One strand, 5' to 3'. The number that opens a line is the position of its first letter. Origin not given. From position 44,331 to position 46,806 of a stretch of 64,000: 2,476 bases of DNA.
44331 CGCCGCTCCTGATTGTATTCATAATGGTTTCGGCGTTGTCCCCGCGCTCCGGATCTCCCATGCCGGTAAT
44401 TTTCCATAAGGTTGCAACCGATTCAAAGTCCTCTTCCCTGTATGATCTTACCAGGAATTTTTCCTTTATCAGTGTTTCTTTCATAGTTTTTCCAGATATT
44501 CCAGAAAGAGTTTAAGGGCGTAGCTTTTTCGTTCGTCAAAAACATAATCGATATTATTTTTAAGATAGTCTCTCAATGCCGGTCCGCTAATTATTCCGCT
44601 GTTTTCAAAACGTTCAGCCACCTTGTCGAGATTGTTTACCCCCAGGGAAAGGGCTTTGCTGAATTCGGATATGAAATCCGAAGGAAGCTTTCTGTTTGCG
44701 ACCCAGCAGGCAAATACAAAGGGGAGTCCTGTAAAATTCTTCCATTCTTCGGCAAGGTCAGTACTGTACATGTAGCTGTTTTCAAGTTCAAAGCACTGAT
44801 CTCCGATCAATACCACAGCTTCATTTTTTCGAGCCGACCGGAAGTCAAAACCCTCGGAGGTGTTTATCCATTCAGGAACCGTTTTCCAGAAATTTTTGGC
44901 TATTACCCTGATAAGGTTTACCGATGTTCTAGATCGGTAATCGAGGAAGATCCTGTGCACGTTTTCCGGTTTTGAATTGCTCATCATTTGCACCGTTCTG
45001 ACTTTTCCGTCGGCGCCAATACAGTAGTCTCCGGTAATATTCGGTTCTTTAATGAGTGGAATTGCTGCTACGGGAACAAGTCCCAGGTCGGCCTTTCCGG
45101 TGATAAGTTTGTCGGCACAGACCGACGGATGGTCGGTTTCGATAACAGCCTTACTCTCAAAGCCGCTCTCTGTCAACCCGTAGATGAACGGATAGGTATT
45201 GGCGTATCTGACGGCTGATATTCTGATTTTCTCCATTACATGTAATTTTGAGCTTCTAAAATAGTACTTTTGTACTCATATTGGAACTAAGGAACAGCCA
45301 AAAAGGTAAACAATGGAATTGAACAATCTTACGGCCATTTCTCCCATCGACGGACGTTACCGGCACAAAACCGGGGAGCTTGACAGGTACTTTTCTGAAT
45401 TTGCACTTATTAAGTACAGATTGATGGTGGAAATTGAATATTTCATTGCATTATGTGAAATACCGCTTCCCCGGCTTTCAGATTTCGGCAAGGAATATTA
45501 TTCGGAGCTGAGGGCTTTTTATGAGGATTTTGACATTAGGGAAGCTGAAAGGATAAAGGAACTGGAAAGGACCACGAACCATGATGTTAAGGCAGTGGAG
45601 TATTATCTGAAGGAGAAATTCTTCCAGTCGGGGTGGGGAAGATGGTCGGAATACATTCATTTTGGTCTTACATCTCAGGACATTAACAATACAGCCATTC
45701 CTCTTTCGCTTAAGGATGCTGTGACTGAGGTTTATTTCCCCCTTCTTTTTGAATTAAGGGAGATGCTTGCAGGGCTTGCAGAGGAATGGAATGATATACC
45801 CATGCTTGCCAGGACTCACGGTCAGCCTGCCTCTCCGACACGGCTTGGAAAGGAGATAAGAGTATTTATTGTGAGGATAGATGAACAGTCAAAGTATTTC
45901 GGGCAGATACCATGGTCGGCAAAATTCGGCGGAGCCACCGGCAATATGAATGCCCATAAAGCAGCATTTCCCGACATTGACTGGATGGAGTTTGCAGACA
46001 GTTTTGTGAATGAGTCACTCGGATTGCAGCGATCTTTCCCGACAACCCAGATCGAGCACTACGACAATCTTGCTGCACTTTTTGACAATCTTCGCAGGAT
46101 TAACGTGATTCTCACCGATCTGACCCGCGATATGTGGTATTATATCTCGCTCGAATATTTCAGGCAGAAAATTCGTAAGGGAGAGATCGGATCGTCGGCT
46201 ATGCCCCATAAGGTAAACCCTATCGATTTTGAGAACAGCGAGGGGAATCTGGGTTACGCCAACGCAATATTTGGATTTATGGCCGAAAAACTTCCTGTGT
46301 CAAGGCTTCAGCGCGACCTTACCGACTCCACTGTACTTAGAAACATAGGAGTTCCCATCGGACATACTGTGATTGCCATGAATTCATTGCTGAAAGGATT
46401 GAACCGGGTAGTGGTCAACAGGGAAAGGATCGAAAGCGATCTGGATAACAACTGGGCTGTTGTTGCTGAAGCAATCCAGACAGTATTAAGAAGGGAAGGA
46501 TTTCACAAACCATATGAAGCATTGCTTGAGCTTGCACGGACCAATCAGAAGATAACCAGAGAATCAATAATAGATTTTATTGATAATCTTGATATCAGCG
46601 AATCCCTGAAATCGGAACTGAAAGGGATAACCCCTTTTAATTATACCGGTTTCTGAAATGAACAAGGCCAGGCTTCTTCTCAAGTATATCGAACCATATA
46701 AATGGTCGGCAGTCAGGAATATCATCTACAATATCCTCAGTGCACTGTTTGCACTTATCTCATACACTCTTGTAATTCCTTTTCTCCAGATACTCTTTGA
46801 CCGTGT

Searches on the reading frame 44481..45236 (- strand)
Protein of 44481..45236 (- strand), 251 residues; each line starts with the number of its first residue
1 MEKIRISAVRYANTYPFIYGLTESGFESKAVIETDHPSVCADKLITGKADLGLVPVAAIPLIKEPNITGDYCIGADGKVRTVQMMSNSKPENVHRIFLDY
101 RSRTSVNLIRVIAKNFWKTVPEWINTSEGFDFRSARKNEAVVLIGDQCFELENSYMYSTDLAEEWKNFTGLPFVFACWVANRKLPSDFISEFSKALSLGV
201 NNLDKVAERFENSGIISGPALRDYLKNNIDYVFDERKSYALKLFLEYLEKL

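Call 17: search_protein_families(library=pfam, proteins=[window:44481-45236:-], max_evalue=0.00001)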
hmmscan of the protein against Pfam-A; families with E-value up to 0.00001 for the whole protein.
window:44481-45236:- (251 aa): 1 family
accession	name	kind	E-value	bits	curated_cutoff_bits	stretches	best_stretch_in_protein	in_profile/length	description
PF02621.19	VitK2_biosynth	-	5.2e-42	144.5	26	1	4-249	1-251/252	Menaquinone biosynthesis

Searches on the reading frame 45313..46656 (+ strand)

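Call 17: search_protein_families(library=pfam, proteins=[window:45313-46656:+], max_evalue=0.00001)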
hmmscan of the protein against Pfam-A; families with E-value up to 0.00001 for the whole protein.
window:45313-46656:+ (447 aa): 2 families
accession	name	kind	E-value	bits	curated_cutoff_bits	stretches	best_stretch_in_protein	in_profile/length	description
PF08328.16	ASL_C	-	1.3e-46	157.8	35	1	330-445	1-115/115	Adenylosuccinate lyase C-terminal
PF00206.25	Lyase_1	-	2.8e-45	155.5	27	1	56-311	47-305/312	Lyase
